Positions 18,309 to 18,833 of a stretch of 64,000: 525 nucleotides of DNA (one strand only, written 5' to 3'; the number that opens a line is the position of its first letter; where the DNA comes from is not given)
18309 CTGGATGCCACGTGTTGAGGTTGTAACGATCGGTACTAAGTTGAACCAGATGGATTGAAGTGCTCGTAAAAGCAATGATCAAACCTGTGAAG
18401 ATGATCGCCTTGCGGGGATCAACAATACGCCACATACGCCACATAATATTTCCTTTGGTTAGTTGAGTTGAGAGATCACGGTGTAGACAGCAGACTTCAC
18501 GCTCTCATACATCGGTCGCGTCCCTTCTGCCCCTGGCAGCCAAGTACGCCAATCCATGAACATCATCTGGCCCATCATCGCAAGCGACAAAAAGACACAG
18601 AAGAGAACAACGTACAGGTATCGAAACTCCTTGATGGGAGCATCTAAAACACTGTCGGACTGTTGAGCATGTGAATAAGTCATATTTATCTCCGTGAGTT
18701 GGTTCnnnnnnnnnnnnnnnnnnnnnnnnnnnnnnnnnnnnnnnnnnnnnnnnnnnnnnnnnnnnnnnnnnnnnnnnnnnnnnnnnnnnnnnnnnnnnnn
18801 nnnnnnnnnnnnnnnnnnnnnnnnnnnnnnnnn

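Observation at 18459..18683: Histidine-less LH1-beta paralogue encoded between pufB and pufA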

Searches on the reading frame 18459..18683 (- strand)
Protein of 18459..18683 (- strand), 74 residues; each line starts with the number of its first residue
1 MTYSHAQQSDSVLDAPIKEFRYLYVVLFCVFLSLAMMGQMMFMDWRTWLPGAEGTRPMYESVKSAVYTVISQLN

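Call 3: search_protein_families(library=pfam, proteins=[window:18459-18683:-], max_evalue=10)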
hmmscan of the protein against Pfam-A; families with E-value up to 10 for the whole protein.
window:18459-18683:- (74 aa): 0 families

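Call 4: search_protein_families(library=ncbifam, proteins=[window:18459-18683:-], max_evalue=10)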
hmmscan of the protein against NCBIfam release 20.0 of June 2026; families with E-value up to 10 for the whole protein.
window:18459-18683:- (74 aa): 0 families

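Call 6: find_homologous_proteins(query=window:18459-18683:-, max_evalue=1)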
Query window:18459-18683:- (74 aa): 144 proteins with E <= 1 among 144 candidates; the best 120 are listed.
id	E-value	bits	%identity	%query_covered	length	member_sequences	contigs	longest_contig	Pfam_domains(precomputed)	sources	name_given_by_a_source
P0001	6.0e-39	148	91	100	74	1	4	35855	-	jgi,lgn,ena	jgi:light-harvesting complex 1 beta chain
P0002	1.0e-37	144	91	100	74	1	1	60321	-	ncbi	-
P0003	1.9e-37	143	89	100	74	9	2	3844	-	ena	-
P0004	2.6e-37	143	89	100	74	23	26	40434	-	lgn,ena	-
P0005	3.3e-37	143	88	100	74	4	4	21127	-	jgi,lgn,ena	-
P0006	3.8e-37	142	88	100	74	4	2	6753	-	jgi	jgi:light-harvesting complex 1 beta chain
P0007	1.4e-36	141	89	100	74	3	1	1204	-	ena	-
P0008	2.3e-36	140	88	100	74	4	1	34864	-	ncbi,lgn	-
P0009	2.5e-36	140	85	100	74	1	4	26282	-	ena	-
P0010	4.3e-36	139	89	100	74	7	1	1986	-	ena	-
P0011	8.5e-36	138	86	100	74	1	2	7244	-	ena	-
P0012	1.0e-35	138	86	100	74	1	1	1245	-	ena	-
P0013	7.6e-35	135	85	100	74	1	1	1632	-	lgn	-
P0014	8.8e-35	135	84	100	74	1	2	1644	-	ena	-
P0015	1.2e-34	135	85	100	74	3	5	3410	-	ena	-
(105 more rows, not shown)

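Call 7: search_solved_structures(query=window:18459-18683:-, max_evalue=10, show_alignments=3)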
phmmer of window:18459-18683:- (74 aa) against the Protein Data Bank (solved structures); distinct sequences matched with E-value up to 10: 19.
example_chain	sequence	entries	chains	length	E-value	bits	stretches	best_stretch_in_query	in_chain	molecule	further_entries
8z81_B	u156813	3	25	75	7.3e-08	35.5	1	12-72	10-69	Antenna complex, alpha/beta subunit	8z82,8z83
7xxf_B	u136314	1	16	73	2.5e-07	33.8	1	12-73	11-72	Light-harvesting protein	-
8z81_D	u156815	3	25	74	2.6e-06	30.5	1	8-58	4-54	Antenna complex, alpha/beta subunit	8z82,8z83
9m8m_B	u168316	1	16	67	1.1e-05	28.6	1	16-64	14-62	Light-harvesting complex 1 beta chain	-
6z5s_2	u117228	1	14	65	2.2e-05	27.7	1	12-55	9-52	Light-harvesting complex 1 beta chain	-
6z5r_D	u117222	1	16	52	2.6e-05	27.4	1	12-54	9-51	Light-harvesting complex 1 beta chain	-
7oy8_1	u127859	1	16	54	0.00037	23.8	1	10-54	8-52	Light-harvesting protein B-870 beta chain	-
1wrg_A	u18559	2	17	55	0.00037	23.8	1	10-54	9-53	Light-harvesting protein B-880, beta chain | Light-harvesting protein B-870 beta chain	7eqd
9k3q_1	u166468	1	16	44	0.001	22.4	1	14-54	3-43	Light-harvesting protein B-870 beta chain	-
8zjw_B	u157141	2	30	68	0.0036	20.6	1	6-55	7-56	Beta subunit of light-harvesting 1 complex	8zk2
6q53_B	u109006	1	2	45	0.1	16.1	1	13-48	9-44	Light-harvesting protein B:800-850 subunit beta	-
7yml_B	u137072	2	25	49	0.42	14.1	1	12-48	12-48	Light-harvesting protein B-870 beta chain | LH1 beta chain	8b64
7ddq_N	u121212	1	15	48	0.53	13.8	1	12-49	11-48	Antenna pigment protein beta chain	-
8e73_5M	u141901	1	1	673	0.67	13.5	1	23-65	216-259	Nad5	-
8k5o_4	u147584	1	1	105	0.79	13.2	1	14-56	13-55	Antenna complex alpha/beta subunit domain-containing protein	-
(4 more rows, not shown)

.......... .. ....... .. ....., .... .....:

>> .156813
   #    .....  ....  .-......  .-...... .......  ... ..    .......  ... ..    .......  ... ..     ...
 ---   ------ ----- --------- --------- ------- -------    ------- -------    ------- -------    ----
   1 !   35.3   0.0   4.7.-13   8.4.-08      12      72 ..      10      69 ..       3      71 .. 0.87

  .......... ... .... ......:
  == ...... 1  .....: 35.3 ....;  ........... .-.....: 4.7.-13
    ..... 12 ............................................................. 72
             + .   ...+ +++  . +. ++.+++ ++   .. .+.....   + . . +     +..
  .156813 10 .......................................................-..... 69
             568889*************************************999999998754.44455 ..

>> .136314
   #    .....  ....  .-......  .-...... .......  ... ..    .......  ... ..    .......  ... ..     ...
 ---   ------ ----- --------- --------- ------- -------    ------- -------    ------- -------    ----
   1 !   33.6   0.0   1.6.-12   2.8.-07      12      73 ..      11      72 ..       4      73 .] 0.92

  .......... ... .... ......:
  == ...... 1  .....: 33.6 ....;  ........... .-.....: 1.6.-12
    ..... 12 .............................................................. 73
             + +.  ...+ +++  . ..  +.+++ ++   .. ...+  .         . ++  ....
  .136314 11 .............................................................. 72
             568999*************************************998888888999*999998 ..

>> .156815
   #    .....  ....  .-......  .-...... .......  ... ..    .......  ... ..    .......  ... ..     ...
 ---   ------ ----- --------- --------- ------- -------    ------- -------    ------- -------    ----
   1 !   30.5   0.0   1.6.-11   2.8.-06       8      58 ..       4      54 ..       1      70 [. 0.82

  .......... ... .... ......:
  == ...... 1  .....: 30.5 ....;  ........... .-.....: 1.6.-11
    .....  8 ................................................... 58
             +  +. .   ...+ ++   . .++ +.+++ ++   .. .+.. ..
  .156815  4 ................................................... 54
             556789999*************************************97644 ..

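Call 12: find_related_loci(query=A1, collection=genome_contigs, flank=3000)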
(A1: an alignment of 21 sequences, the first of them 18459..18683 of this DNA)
Query A1 (74 aa) in genome_contigs; peptide patterns used: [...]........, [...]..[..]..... (x = any residue, [..] = any of these).
107 stretches matched a pattern; 90 encode a relative of the query (tblastn E <= 1e-3); the best 80 are kept; 80 distinct loci.
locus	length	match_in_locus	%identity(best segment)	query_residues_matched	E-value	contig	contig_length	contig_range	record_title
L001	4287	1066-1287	91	1-74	1e-43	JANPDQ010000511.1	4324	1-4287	MAG: Polaromonas sp. isolate VAR_78_metabat_344 VAR_78_k141_3794727, whole genome shotgun sequence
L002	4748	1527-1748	91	1-74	3e-43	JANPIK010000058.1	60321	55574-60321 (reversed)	MAG: Polaromonas sp. isolate VAR_61_metabat_80 VAR_61_k141_2541632, whole genome shotgun sequence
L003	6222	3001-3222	89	1-74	6e-43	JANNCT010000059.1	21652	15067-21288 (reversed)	MAG: Polaromonas sp. isolate OTE_78_metabat_150 OTE_78_k141_3738239, whole genome shotgun sequence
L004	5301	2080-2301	86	1-74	1e-40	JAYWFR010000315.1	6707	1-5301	MAG: Polaromonas sp. isolate GL99_UP_metabinner_20 GL99_UP_metabinner_20_314, whole genome shotgun sequence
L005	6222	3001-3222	85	1-74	5e-40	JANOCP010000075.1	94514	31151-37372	MAG: Polaromonas sp. isolate VAR_17_metabat_362 VAR_17_k141_2841043, whole genome shotgun sequence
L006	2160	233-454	81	1-74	2e-38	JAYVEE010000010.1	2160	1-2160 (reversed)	MAG: Polaromonas sp. isolate GL34_UP_metabinner_10_sub GL34_UP_metabinner_10_sub_9, whole genome shotgun sequence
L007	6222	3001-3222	81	1-74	2e-38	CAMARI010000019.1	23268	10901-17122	MAG: Polaromonas sp. YR568 isolate MaE-09apr19-4 genome assembly, contig: MaE-09apr19-C2482, whole genome shotgun sequen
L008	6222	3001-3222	81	1-74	3e-38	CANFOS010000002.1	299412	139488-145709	MAG: Comamonadaceae bacterium isolate Jr-14may18-246 genome assembly, contig: Jr-14may18-C17, whole genome shotgun seque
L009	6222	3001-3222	81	1-74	3e-38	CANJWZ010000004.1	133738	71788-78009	MAG: Comamonadaceae bacterium isolate RH-23may17-765 genome assembly, contig: RH-23may17-C800, whole genome shotgun sequ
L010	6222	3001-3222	82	1-74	5e-38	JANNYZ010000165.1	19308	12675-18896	MAG: Polaromonas sp. isolate VAR_25_metabat_291 VAR_25_k141_688972, whole genome shotgun sequence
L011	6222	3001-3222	80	1-74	7e-38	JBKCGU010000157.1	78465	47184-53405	MAG: Polaromonas sp. isolate samp_4305_semibin_24 samp_4305_1145819, whole genome shotgun sequence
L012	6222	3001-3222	78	1-74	5e-37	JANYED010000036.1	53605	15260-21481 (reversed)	MAG: Polaromonas sp. isolate 337R_metabinner_20_sub 337R_k141_1424158, whole genome shotgun sequence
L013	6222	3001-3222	73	1-74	2e-35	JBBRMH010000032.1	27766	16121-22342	MAG: Burkholderiales bacterium isolate La1_metabat2.021 LA1C_B2.021_k141_3257885L_27766_cov_21.8660, whole genome shotgu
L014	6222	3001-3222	74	1-74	2e-34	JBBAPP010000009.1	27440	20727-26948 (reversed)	MAG: Polaromonas sp. isolate EUL_170 ctg9-EUL_170, whole genome shotgun sequence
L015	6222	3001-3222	78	1-74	6e-30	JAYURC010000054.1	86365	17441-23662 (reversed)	MAG: Polaromonas sp. isolate GL115_UP_metabinner_4 GL115_UP_metabinner_4_53, whole genome shotgun sequence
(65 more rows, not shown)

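Call 29: search_protein_representatives(alignment_id=A1)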
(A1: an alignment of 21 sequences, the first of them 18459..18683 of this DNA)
Query: 21 sequences, 74 profile positions. Proteins with E-value up to 0.001 (for the whole library): 133; up to 1e-10: 48; up to 1e-30: 0. The best 133 are listed.
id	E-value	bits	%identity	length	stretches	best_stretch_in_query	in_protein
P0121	4.7e-19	84.2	-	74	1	2-73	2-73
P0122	5.8e-19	83.9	-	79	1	5-74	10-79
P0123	1.4e-18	82.7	-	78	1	1-73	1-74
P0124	2.0e-18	82.1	-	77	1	1-54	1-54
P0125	9.4e-18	80.0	-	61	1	18-70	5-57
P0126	1.2e-16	76.5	-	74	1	4-73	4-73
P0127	1.9e-16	75.8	-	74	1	13-74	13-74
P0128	2.0e-16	75.8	-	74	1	1-72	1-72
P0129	5.5e-16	74.3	-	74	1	1-73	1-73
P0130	3.0e-15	72.0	-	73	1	22-72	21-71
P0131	4.5e-15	71.4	-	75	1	6-73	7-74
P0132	5.1e-15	71.2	-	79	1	11-73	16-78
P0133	8.8e-15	70.5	-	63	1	18-70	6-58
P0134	1.4e-14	69.8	-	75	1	15-73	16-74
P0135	1.8e-14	69.5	-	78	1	4-73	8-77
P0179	1.1e-08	50.9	-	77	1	5-67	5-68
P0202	9.0e-07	44.8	-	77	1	12-70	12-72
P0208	2.9e-06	43.2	-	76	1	5-70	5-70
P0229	3.1e-05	39.9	-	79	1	1-69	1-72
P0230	3.2e-05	39.8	-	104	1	13-70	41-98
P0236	8.6e-05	38.5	-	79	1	14-70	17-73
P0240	1.5e-04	37.6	-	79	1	16-69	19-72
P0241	1.6e-04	37.6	-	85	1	9-69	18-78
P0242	1.7e-04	37.5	-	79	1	4-70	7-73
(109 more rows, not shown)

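Call 35: find_homologous_proteins(query=A2, max_evalue=0.001)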
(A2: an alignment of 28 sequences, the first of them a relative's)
Query A2 (28 sequences) (74 aa, profile of the alignment): 939 proteins with E <= 0.001 among 4409 candidates; the best 120 are listed.
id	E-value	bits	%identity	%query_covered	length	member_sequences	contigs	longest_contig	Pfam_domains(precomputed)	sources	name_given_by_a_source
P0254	4.2e-29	118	58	99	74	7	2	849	-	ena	-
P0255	1.9e-28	116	56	99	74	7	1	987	-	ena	-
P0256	2.1e-28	115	60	80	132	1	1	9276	PF00556.26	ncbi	-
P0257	2.5e-28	115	56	99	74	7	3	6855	-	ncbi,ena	-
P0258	4.3e-28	114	60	99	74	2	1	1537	-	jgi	jgi:light-harvesting complex 1 beta chain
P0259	5.5e-28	114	54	100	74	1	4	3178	-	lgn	-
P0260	5.8e-28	114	51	100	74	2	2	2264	-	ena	-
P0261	6.7e-28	114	55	100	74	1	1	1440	-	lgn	-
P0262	6.8e-28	114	78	49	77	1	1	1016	-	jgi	jgi:light-harvesting complex 1 beta chain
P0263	7.0e-28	114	68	72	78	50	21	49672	-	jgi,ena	jgi:light-harvesting complex 1 beta chain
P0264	8.5e-28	114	68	72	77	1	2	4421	-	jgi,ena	jgi:light-harvesting complex 1 beta chain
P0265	8.6e-28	114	68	72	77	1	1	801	-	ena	-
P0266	8.6e-28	113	59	82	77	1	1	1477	-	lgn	-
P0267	9.3e-28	113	53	100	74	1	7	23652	-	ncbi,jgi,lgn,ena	-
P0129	1.1e-27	113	100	100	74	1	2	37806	-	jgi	jgi:light-harvesting complex 1 beta chain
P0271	1.1e-27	113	76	66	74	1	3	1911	-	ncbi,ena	-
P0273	1.2e-27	113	58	99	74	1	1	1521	-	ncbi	-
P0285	1.8e-27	112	58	100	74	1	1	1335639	-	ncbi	-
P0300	3.4e-27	112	54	100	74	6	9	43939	-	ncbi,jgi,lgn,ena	jgi:light-harvesting complex 1 beta chain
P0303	3.6e-27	112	57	81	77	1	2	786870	-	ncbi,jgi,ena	jgi:light-harvesting complex 1 beta chain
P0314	4.9e-27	111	55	100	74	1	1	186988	-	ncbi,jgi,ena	jgi:light-harvesting complex 1 beta chain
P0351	9.5e-27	110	50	100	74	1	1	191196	-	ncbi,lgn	-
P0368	1.3e-26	110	64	82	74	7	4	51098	-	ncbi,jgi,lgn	jgi:light-harvesting complex 1 beta chain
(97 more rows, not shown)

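Call 36: find_encoding_contigs(protein=P0285, flank=4000, max_places=2)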
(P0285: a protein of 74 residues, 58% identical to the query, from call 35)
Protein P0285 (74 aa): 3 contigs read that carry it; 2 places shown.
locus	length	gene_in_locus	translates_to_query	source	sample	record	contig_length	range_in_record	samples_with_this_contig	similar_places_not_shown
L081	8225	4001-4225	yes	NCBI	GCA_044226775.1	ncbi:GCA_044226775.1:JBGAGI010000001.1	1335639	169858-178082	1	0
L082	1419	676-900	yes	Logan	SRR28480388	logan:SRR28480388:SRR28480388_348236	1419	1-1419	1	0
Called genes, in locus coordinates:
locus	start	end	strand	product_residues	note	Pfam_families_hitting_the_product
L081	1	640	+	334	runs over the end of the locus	PF00142:Fer4_NifH, PF01656:CbiA, PF02374:ArsA_ATPase (weak), PF10609:ParA (weak), PF13614:AAA_31, PF13500:AAA_26 (weak)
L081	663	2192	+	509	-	PF00148:Oxidored_nitro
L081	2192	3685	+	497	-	PF00148:Oxidored_nitro, PF08369:PCP_red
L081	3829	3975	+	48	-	PF00556:LHC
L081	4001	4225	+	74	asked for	-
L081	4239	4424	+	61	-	PF00556:LHC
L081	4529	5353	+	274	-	PF00124:Photo_RC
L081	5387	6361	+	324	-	PF00124:Photo_RC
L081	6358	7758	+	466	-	PF02276:CytoC_RC, PF22113:Mtrc-MtrF_II-IV_dom (faint), PF00691:OmpA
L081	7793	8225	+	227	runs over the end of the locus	-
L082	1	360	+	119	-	?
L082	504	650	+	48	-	PF00556:LHC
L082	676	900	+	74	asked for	-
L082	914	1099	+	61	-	PF00556:LHC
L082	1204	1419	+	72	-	?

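Call 37: find_encoding_contigs(protein=P0303, flank=4000, max_places=2)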
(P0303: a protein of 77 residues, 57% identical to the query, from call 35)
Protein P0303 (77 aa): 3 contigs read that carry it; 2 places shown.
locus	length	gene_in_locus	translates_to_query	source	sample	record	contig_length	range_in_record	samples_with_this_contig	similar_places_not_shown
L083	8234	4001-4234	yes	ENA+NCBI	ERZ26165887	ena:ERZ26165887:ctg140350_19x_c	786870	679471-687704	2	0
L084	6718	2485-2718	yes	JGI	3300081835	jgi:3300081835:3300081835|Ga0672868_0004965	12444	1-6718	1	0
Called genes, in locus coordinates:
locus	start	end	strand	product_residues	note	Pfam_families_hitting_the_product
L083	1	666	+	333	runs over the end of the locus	PF13500:AAA_26 (faint), PF00142:Fer4_NifH, PF01656:CbiA, PF02374:ArsA_ATPase (weak), PF10609:ParA (weak), PF13614:AAA_31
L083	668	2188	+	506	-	PF00148:Oxidored_nitro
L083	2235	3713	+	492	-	PF00148:Oxidored_nitro, PF08369:PCP_red (weak)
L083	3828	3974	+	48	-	PF00556:LHC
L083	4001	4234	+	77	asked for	-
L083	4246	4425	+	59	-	PF00556:LHC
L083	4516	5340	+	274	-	PF00124:Photo_RC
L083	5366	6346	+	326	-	PF00124:Photo_RC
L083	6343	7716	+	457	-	PF02276:CytoC_RC, PF14522:Cytochrome_C7 (faint), PF00691:OmpA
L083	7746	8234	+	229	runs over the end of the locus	-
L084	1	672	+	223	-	?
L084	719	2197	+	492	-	PF00148:Oxidored_nitro, PF08369:PCP_red (faint)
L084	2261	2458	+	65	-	PF00556:LHC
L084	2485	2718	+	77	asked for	-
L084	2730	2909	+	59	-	PF00556:LHC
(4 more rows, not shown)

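Call 38: find_encoding_contigs(protein=P0351, flank=4000, max_places=2)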
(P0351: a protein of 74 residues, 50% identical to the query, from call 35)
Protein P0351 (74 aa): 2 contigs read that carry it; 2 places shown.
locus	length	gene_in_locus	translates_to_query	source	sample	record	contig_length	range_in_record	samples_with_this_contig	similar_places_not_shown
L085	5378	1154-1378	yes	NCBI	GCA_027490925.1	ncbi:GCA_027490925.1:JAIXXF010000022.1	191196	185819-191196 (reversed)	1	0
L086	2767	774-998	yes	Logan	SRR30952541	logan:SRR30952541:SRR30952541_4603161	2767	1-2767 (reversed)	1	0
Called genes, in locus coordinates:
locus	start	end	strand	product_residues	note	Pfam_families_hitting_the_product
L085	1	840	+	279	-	?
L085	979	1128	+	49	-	PF00556:LHC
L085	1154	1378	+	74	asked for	-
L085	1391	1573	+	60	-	PF00556:LHC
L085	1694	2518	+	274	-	PF00124:Photo_RC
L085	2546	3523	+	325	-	PF00124:Photo_RC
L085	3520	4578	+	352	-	PF02276:CytoC_RC, PF22113:Mtrc-MtrF_II-IV_dom (faint), PF14522:Cytochrome_C7 (faint)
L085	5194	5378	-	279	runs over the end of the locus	PF12291:DUF3623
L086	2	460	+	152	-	?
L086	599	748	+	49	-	PF00556:LHC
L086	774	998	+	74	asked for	-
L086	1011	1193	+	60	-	PF00556:LHC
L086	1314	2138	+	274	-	PF00124:Photo_RC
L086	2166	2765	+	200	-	?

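Call 39: list_cluster_members(proteins=[P0257, P0267, P0271, P0273, P0285, P0300, P0303, P0314, P0351, P0368])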
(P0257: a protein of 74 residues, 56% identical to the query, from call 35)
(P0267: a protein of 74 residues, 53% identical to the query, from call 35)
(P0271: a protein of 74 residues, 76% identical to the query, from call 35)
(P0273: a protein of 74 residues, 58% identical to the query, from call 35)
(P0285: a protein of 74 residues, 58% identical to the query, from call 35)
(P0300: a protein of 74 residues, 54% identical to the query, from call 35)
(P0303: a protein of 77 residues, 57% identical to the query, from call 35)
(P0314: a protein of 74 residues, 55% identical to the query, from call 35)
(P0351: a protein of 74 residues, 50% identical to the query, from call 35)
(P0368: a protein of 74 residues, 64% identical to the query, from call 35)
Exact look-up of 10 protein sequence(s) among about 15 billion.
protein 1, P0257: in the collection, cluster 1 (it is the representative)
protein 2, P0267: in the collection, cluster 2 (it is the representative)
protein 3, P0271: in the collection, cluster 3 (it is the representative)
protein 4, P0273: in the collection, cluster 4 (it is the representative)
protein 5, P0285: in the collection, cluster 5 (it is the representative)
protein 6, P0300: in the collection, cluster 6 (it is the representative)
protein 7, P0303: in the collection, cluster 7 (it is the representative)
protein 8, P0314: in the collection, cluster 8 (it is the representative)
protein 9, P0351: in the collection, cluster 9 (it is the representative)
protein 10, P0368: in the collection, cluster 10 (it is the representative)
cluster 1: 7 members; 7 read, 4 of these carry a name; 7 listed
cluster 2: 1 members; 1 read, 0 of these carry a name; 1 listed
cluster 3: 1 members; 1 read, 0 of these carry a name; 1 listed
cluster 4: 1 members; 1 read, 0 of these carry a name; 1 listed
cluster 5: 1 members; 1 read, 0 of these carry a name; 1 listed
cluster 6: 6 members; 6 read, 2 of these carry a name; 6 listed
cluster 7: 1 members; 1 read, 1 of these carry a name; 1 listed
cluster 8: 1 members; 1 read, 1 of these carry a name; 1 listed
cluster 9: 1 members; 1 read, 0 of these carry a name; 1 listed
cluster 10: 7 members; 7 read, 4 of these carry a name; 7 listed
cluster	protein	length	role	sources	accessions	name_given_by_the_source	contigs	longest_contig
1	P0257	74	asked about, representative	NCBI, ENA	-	-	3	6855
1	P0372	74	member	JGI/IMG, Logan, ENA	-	light-harvesting complex 1 beta chain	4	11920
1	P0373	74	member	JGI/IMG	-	light-harvesting complex 1 beta chain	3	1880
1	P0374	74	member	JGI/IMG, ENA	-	light-harvesting complex 1 beta chain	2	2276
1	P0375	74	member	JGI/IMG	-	light-harvesting complex 1 beta chain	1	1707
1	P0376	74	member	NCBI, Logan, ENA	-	-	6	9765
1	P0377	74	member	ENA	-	-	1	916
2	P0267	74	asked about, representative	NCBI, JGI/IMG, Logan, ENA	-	-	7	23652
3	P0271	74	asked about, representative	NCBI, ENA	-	-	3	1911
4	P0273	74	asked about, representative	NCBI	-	-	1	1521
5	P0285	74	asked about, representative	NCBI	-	-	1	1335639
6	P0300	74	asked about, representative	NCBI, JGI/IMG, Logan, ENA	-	light-harvesting complex 1 beta chain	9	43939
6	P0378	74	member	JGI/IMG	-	light-harvesting complex 1 beta chain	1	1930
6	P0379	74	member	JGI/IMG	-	-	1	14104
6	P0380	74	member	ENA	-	-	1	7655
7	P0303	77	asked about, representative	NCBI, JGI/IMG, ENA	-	light-harvesting complex 1 beta chain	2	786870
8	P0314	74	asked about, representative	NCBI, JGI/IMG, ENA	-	light-harvesting complex 1 beta chain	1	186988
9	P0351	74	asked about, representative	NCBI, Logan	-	-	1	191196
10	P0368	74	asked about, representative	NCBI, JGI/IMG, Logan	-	light-harvesting complex 1 beta chain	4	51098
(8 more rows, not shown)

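Call 40: search_protein_families(library=pfam, proteins=[P0208, P0229, P0230, P0236, P0240, P0241, P0242, P0129, P0179, P0202], max_evalue=10)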
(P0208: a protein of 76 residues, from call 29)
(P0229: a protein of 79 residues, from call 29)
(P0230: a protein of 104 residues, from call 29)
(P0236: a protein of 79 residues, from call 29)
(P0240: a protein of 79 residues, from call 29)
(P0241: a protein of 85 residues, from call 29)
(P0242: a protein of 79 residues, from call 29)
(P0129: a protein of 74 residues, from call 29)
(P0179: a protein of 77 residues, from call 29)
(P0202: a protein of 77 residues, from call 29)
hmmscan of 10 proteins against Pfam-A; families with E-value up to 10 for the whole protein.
P0208 (76 aa): 3 families
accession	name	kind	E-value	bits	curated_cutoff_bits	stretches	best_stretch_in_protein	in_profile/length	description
PF05940.17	NnrS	-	0.0091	15.8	28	1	6-64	148-204/371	NnrS protein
PF05529.17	Bap31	-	0.069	13.5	22.7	1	4-37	86-119/138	Bap31/Bap29 transmembrane region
PF10472.14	CReP_N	-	0.33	10.2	25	1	30-68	82-120/411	eIF2-alpha phosphatase phosphorylation constitutive repressor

P0229 (79 aa): 1 family
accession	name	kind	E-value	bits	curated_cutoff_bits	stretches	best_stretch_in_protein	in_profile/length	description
PF00556.25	LHC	-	0.0051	17.5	23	1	16-40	1-28/39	Antenna complex alpha/beta subunit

P0230 (104 aa): 0 families

P0236 (79 aa): 3 families
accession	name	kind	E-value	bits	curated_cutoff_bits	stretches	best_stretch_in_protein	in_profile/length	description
PF06912.16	DUF1275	-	0.025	14.8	25.4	1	25-61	48-83/193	Protein of unknown function (DUF1275)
PF05978.22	UNC-93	-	0.056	13.1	22.9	1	19-47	130-158/379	Ion channel regulatory protein UNC-93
PF11119.13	DUF2633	-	0.64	10.4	25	1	20-35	9-24/43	Protein of unknown function (DUF2633)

P0240 (79 aa): 0 families

P0241 (85 aa): 0 families

P0242 (79 aa): 0 families

P0129 (74 aa): 0 families

P0179 (77 aa): 0 families

P0202 (77 aa): 0 families
